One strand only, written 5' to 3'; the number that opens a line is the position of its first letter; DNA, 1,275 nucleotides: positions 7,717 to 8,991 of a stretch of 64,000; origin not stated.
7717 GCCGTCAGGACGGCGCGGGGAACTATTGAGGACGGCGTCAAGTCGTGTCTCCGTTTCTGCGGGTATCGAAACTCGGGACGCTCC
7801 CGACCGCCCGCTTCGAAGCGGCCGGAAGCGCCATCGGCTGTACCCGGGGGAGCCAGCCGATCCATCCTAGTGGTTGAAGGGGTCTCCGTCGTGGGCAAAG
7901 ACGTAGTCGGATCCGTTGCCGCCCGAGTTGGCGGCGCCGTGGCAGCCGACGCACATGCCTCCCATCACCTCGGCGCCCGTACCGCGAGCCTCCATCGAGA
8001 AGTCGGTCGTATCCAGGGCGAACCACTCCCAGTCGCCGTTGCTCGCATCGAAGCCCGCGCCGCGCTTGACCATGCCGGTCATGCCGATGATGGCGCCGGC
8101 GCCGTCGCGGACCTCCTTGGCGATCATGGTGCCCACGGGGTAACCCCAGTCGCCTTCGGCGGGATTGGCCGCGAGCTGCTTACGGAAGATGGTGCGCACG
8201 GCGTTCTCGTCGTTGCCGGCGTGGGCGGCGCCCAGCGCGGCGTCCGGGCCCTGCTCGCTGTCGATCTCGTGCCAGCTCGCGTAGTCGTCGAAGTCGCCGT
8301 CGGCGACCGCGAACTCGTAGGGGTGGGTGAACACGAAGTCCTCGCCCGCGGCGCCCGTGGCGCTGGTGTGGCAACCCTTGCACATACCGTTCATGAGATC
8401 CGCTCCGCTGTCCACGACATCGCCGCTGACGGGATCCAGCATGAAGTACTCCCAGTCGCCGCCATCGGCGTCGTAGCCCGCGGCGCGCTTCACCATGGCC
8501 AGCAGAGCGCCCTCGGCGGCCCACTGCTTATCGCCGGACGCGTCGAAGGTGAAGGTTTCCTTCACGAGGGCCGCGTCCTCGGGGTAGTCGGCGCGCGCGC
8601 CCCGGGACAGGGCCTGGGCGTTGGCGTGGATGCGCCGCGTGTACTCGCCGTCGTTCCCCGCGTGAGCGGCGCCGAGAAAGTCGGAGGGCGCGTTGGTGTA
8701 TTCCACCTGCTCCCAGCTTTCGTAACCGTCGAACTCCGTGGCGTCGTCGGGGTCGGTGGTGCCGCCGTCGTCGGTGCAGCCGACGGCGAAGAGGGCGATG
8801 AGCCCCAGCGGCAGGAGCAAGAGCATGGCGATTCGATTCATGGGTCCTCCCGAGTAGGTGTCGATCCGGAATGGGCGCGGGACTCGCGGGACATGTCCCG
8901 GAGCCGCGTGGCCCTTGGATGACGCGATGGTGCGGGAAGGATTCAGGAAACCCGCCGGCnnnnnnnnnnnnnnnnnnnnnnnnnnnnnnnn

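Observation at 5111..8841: Five-gene operon of unusual haem proteins: tandem di-P460-like lipoprotein, CXXCH-bearing outer-membrane barrel, YceI, PSCyt1 cytochrome lipoprotein, ICMT-like methyltransferase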

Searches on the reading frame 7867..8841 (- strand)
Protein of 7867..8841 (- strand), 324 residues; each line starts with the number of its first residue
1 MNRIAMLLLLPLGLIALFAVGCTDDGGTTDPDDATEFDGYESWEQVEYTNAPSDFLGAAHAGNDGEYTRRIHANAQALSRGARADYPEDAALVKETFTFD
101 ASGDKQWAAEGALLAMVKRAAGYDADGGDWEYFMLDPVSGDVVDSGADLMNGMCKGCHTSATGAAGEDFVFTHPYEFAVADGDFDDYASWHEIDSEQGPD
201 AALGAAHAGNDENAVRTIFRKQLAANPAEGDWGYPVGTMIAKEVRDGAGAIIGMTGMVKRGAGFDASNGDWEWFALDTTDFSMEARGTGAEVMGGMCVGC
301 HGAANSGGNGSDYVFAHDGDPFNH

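Call 3: search_protein_families(library=pfam, proteins=[window:7867-8841:-], max_evalue=1)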
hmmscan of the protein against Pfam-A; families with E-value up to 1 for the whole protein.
window:7867-8841:- (324 aa): 5 families
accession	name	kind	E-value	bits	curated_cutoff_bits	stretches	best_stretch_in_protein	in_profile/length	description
PF16694.10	Cytochrome_P460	-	3.4e-17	63.5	27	2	39-172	3-125/125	Cytochrome P460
PF13442.11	Cytochrome_CBB3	-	0.0003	21.5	27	2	143-172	3-25/68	Cytochrome C oxidase, cbb3-type, subunit III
PF09699.15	Paired_CXXCH_1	-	0.026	14.6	20.6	0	292-306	4-18/41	Doubled CXXCH motif (Paired_CXXCH_1)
PF00034.26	Cytochrom_C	-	0.054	15.3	21.3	0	144-203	2-59/90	Cytochrome c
PF07635.16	PSCyt1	-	0.32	12.1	22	0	154-196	1-49/59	Planctomycete cytochrome C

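Call 4: search_protein_families(library=ncbifam, proteins=[window:7867-8841:-], max_evalue=1)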
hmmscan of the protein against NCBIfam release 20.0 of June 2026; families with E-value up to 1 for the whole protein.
window:7867-8841:- (324 aa): 6 families
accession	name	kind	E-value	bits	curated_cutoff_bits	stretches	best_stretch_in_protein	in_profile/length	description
TIGR01905.1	paired_CXXCH_1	subfamily_domain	0.00045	20.1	25.2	2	292-307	4-19/41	doubled CXXCH domain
NF045774.1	cytochro_C551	exception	0.011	15.7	118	1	282-311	35-64/110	cytochrome c551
NF045773.1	cytochro_C550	exception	0.025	14.5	125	1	284-310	47-73/118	cytochrome c550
TIGR03872.1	cytochrome_MoxG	equivalog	0.083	13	147.8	0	141-161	42-62/133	cytochrome c(L), periplasmic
TIGR01904.2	GSu_C4xC__C2xCH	domain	0.13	12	27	0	296-310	51-65/73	CxxxxCH/CxxCH domain c-type cytochrome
TIGR00782.1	ccoP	equivalog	0.24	10.7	179.95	0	285-311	106-132/285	cytochrome-c oxidase, cbb3-type subunit III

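Call 7: search_solved_structures(query=window:7867-8841:-, max_evalue=1, show_alignments=3)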
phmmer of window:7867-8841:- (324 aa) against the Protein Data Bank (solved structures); distinct sequences matched with E-value up to 1: 8.
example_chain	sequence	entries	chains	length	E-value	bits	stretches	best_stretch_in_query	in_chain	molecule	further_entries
9hrk_A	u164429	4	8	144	0.0029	20.3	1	114-176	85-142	Cytochrome P460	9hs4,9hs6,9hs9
6hiu_B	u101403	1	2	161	0.0051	19.4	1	80-176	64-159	Cytochrome P460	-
7zqz_A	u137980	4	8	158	0.0074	18.9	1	38-160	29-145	Cytochrome c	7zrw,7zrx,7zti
6hih_A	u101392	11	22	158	0.01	18.5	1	38-160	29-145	Cytochrome c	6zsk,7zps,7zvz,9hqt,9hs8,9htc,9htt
7zs4_A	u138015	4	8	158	0.011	18.4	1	38-160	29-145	Cytochrome c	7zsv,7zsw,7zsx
9htv_A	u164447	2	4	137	0.013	18.1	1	67-160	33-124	Cytochrome c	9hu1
7ead_A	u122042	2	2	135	0.09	15.3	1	75-172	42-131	Cytochrome_P460 domain-containing protein | Probable cytochrome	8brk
8kbb_A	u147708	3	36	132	0.17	14.4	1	145-222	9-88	Thoeris anti-defense 1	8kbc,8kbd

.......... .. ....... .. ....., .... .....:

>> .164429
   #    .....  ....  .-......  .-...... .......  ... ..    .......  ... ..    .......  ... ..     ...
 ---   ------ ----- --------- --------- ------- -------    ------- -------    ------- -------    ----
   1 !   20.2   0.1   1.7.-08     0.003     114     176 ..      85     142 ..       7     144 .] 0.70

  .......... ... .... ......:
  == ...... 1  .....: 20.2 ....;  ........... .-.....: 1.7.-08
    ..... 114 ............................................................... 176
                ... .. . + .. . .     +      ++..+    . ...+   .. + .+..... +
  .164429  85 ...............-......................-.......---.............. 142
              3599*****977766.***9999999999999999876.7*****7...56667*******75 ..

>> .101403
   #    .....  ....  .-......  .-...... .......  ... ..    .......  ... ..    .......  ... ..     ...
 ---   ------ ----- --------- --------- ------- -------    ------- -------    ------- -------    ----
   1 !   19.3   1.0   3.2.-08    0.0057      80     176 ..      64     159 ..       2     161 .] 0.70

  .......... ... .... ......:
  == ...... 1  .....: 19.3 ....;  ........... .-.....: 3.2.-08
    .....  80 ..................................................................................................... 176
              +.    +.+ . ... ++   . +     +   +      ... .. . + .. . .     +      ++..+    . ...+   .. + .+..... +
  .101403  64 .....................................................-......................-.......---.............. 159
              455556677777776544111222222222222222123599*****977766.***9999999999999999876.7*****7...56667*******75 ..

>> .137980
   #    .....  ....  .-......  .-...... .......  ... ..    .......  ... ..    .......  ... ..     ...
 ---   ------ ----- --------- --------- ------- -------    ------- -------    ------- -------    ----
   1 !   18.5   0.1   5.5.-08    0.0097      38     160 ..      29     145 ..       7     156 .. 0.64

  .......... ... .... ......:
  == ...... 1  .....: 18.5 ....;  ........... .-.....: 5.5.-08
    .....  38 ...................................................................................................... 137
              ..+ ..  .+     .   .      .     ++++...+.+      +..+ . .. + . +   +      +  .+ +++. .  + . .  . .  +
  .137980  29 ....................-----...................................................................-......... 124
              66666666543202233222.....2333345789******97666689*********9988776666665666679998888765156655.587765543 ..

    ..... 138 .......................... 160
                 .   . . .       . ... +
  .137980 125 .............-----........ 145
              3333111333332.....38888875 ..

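Call 21: find_homologous_proteins(query=window:7867-8841:-, max_evalue=0.001)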
Query window:7867-8841:- (324 aa): 37 proteins with E <= 0.001 among 8000 candidates.
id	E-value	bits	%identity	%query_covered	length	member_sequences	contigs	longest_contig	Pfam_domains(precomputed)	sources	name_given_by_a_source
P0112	2.4e-217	739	100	100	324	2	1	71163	PF16694.11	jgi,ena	-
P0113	7.4e-183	626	84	94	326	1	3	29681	PF16694.11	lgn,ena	-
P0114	7.4e-142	491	66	100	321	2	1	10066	PF16694.11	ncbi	-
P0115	1.1e-140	487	66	100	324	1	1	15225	PF16694.11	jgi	jgi:mono/diheme cytochrome c family protein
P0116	7.5e-140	484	68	95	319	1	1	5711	PF16694.11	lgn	-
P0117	8.6e-121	422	58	100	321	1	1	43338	PF16694.11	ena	-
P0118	9.7e-107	375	56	94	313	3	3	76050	PF16694.11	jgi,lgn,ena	jgi:cytochrome c553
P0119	1.1e-105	372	56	94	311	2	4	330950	PF16694.11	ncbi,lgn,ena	-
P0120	3.4e-105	370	56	98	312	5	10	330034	PF16694.11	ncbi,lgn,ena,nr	ncbi:cytochrome P460 family protein [bacterium]|nr:cytochrome P460 family protein [bacterium]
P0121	2.8e-104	367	54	100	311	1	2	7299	PF16694.11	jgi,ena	-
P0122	1.3e-103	365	54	98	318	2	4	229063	PF16694.11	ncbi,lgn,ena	-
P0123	3.8e-101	357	52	100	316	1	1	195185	PF16694.11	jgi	jgi:Cytochrome P460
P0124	4.2e-101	357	51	100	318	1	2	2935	PF16694.11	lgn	-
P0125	1.6e-100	355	53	98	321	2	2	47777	PF16694.11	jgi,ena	-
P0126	2.0e-100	355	54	94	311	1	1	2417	PF16694.11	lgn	-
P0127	1.4e-99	352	54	94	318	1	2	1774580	PF16694.11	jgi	jgi:Cytochrome P460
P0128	2.8e-99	351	52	100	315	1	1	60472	PF16694.11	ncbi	-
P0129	4.4e-98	347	53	94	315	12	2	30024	PF16694.11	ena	-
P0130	4.7e-97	343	43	90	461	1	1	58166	PF16694.11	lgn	-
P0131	1.1e-96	342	52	100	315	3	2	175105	PF16694.11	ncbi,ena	-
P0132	3.2e-96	341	52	98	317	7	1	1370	PF16694.11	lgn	-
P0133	5.4e-96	340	54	91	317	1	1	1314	PF16694.11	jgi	-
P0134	4.8e-95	337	52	98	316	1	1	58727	PF16694.11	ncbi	-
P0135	1.5e-94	335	51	100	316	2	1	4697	PF16694.11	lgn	-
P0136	4.6e-94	334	52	99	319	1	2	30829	PF16694.11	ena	-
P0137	1.0e-91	326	77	59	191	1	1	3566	PF16694.11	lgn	-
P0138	4.9e-87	311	51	96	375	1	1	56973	PF16694.11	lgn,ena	-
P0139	1.7e-67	246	45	92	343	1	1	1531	PF16694.11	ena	-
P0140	9.7e-65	237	43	92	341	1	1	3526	PF16694.11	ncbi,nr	ncbi:MAG: hypothetical protein GF346_10560 [Candidatus Eisenbacteria bacterium]|nr:hypothetical prot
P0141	7.4e-60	221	42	86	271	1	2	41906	PF16694.11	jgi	jgi:Fe-S cluster biogenesis protein NfuA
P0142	6.7e-56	208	41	97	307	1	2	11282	PF16694.11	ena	-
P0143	1.2e-51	194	38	97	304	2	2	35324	PF16694.11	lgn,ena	-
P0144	2.4e-46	177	39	94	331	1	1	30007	PF16694.11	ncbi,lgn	-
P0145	1.5e-25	108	45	44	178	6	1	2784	PF16694.11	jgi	-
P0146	4.6e-23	100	43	44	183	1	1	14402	-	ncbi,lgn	ncbi:MAG: hypothetical protein RLP15_13495 [Cryomorphaceae bacterium]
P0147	8.9e-20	89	41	44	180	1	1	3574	PF16694.11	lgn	-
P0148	5.5e-4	38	34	35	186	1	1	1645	PF16694.11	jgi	jgi:hypothetical protein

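Call 49: predict_structure(alignment_id=A3)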
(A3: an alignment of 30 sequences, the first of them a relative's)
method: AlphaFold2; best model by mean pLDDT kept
length: 324 residues; sequences in the alignment: 30
mean_pLDDT: 87.1   pTM: 0.82
mean pLDDT of the five models: 87.1, 85.8, 83.1, 82.5, 80.9
residues with pLDDT >= 90: 209; 70-90: 70; 50-70: 34; < 50: 11
segments of 3 or more residues with pLDDT < 50: 21-31
pLDDT, mean of each block of 10 residues (from residue 1): 60 55 44 76 95 88 93 93 79 97 91 96 95 95 96 95 89 92 95 90 66 92 90 94 93 95 93 95 92 85 85 91 90
secondary structure, 60 per line:
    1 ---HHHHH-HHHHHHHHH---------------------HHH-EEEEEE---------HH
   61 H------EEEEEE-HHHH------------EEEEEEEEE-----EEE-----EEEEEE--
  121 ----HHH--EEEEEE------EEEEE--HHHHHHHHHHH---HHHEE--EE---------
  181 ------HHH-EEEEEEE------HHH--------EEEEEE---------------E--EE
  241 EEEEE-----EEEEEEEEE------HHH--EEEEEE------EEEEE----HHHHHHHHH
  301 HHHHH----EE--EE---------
elements in order: H4-8 H10-18 E44-49 E68-73 H75-78 E91-99 E105-107 E113-118 E130-135 E142-146 H149-159 E191-197 E215-220 E239-245 E251-259 E271-276 E283-287 H292-305

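Call 60: find_encoding_contigs(protein=P0120, flank=6000, max_places=3)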
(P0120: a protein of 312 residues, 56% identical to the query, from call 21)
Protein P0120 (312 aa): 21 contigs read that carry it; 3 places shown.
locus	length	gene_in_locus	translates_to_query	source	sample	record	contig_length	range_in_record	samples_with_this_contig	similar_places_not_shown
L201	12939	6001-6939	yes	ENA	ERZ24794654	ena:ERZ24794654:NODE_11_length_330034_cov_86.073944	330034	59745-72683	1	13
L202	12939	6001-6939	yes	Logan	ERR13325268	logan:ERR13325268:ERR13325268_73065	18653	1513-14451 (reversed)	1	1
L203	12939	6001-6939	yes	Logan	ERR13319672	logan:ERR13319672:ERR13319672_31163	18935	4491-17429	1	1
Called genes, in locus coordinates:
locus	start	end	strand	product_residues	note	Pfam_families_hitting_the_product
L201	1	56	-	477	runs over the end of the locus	PF01266:DAO (faint), PF07992:Pyr_redox_2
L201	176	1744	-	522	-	PF00512:HisKA, PF02518:HATPase_c, PF00072:Response_reg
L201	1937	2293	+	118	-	PF07366:SnoaL, PF14534:DUF4440 (weak), PF12680:SnoaL_2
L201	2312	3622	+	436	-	PF07690:MFS_1, PF13000:Acatn, PF03092:BT1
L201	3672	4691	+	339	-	-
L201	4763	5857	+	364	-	PF00365:PFK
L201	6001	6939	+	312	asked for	PF16694:Cytochrome_P460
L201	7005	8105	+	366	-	-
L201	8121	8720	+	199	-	PF04264:YceI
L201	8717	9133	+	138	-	-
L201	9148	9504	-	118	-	PF01740:STAS, PF13466:STAS_2 (weak)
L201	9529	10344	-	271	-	PF00175:NAD_binding_1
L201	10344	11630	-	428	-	PF01590:GAF, PF13185:GAF_2, PF13492:GAF_3, PF07228:SpoIIE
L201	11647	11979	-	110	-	-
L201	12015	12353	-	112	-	-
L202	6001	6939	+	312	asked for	PF16694:Cytochrome_P460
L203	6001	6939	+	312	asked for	PF16694:Cytochrome_P460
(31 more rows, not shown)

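Call 61: find_encoding_contigs(protein=P0127, flank=6000, max_places=2)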
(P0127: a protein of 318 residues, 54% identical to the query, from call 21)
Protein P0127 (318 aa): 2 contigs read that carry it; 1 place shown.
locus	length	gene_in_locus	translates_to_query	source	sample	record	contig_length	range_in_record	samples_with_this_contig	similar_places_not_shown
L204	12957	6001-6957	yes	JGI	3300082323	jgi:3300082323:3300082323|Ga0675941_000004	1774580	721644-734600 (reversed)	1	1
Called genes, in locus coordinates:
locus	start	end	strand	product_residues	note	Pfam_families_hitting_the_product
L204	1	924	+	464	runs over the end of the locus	PF13416:SBP_bac_8, PF01547:SBP_bac_1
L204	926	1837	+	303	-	PF00528:BPD_transp_1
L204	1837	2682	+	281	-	PF00528:BPD_transp_1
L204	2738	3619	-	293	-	PF18962:Por_Secre_tail (faint), PF13860:FlgD_ig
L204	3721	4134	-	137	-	-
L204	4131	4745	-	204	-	PF04264:YceI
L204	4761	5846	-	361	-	-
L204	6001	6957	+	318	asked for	PF16694:Cytochrome_P460 (weak)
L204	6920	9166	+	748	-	PF02897:Peptidase_S9_N, PF00326:Peptidase_S9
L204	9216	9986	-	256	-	PF03883:H2O2_YaaD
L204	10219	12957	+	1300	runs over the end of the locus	PF13860:FlgD_ig (weak)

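Call 62: find_encoding_contigs(protein=P0143, flank=6000, max_places=2)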
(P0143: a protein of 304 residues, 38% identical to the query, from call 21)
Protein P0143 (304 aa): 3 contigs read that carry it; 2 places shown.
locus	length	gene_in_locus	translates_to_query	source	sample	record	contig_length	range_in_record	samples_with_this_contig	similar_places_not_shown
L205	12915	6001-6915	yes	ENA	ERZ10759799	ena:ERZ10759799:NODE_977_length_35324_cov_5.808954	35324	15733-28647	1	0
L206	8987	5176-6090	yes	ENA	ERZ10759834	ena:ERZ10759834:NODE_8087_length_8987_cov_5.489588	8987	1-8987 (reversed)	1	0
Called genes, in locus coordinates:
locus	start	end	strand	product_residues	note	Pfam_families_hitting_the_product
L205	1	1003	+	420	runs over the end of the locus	PF06689:zf-C4_ClpX, PF00004:AAA, PF07724:AAA_2, PF07728:AAA_5 (faint), PF10431:ClpB_D2-small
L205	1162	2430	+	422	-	PF02666:PS_Dcarbxylase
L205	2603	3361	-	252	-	PF00814:TsaD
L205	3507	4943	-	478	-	PF00092:VWA, PF13519:VWA_2 (weak), PF13768:VWA_3 (faint), PF00691:OmpA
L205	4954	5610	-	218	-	PF01135:PCMT (weak), PF01596:Methyltransf_3, PF13578:Methyltransf_24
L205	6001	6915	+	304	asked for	PF16694:Cytochrome_P460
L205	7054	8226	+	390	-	-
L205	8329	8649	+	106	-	-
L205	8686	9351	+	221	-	PF04264:YceI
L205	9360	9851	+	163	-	PF00355:Rieske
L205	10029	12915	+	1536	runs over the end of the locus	PF00501:AMP-binding, PF23562:AMP-binding_C_3, PF00583:Acetyltransf_1, PF13673:Acetyltransf_10, PF13508:Acetyltransf_7 (weak), PF14542:Acetyltransf_CG (weak)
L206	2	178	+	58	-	?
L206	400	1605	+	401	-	PF02666:PS_Dcarbxylase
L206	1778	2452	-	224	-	PF00814:TsaD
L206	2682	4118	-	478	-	PF00092:VWA, PF13519:VWA_2 (weak), PF13768:VWA_3 (faint), PF00691:OmpA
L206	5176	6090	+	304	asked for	PF16694:Cytochrome_P460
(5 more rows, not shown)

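Call 63: find_encoding_contigs(protein=P0144, flank=6000, max_places=2)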
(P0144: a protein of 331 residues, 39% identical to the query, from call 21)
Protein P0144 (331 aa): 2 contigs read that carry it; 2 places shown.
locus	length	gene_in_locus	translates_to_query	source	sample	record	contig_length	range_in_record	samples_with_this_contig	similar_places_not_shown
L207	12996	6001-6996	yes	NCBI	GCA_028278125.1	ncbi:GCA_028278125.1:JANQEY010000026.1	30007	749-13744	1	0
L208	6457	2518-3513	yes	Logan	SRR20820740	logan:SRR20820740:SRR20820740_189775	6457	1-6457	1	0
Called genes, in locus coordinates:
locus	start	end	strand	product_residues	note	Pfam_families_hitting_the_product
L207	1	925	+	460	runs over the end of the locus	PF02457:DAC (weak)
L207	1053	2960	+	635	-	PF13231:PMT_2, PF00515:TPR_1 (weak), PF07719:TPR_2 (weak), PF13181:TPR_8 (weak), PF13414:TPR_11 (weak)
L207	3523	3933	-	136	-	PF07635:PSCyt1 (weak)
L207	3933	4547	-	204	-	PF04264:YceI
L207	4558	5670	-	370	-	-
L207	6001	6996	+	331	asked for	PF16694:Cytochrome_P460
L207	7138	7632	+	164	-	PF05163:DinB (faint)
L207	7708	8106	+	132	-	PF00903:Glyoxalase (weak), PF12681:Glyoxalase_2 (weak), PF18029:Glyoxalase_6 (weak)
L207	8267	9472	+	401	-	PF00285:Citrate_synt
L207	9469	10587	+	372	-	PF00285:Citrate_synt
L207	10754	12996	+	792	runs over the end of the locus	PF08757:CotH, PF00932:LTD, PF13585:CHU_C (weak), PF13860:FlgD_ig (weak), PF18962:Por_Secre_tail (weak)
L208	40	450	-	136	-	PF07635:PSCyt1 (weak)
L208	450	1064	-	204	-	PF04264:YceI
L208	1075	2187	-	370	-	-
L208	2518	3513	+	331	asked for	PF16694:Cytochrome_P460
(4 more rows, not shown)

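Call 64: find_encoding_contigs(protein=P0131, flank=6000, max_places=2)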
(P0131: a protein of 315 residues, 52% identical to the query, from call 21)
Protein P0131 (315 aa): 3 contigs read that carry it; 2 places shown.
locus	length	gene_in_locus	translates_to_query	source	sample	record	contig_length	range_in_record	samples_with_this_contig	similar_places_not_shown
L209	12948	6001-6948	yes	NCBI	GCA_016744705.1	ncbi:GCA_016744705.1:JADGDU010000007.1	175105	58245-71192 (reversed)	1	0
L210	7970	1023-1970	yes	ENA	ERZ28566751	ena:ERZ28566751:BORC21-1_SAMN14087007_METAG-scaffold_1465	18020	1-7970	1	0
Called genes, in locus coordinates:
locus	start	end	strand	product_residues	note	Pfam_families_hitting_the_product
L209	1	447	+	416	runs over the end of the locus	PF22025:ThiI_fer, PF02926:THUMP (weak), PF02568:ThiI, PF06508:QueC (faint)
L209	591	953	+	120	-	PF00072:Response_reg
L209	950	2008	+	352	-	PF13690:CheX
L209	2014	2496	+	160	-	-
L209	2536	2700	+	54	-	-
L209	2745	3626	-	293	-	PF18962:Por_Secre_tail (weak), PF13860:FlgD_ig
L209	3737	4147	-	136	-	PF13442:Cytochrome_CBB3 (faint), PF07635:PSCyt1 (weak)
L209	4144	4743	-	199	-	PF04264:YceI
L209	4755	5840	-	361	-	-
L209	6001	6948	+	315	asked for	PF16694:Cytochrome_P460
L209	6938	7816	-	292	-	-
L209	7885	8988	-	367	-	-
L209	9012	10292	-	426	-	PF00483:NTP_transferase, PF12804:NTP_transf_3 (weak), PF25247:LbH_GLGC, PF24894:Hexapep_GlmU (faint)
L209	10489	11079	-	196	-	PF01641:SelR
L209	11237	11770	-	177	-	PF00160:Pro_isomerase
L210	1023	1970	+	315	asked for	PF16694:Cytochrome_P460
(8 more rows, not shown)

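Call 77: search_protein_families(library=pfam, proteins=[L205:7054-8226:+], max_evalue=0.01)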
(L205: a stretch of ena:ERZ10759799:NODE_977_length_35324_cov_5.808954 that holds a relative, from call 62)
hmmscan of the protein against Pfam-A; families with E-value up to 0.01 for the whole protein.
L205:7054-8226:+ (390 aa): 0 families

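Call 91: find_encoding_contigs(protein=P0146, flank=6000, max_places=1)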
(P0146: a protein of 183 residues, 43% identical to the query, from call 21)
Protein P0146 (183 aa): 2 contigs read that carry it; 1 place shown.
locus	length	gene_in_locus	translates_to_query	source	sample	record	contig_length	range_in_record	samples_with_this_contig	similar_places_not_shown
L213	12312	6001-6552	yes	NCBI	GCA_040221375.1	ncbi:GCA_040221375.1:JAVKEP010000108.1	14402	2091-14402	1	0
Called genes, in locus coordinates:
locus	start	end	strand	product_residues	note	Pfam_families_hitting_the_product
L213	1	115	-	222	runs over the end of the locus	PF01625:PMSR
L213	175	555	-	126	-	-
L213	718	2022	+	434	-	PF25077:DUF7800 (faint), PF09423:PhoD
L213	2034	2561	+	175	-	-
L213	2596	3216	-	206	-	PF01300:Sua5_yciO_yrdC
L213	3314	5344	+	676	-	PF07676:PD40 (faint), PF26549:Tricorn_N (weak), PF26550:Tricorn_2nd (faint), PF02129:Peptidase_S15, PF00561:Abhydrolase_1 (faint), PF00326:Peptidase_S9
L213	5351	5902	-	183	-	PF11138:DUF2911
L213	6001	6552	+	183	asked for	-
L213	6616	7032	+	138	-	PF08818:DUF1801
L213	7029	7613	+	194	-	PF08818:DUF1801, PF13376:OmdA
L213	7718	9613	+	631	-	PF00034:Cytochrom_C, PF13442:Cytochrome_CBB3, PF03239:FTR1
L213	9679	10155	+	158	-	-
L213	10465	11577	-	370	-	PF00072:Response_reg, PF06580:His_kinase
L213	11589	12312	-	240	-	PF00072:Response_reg, PF04397:LytTR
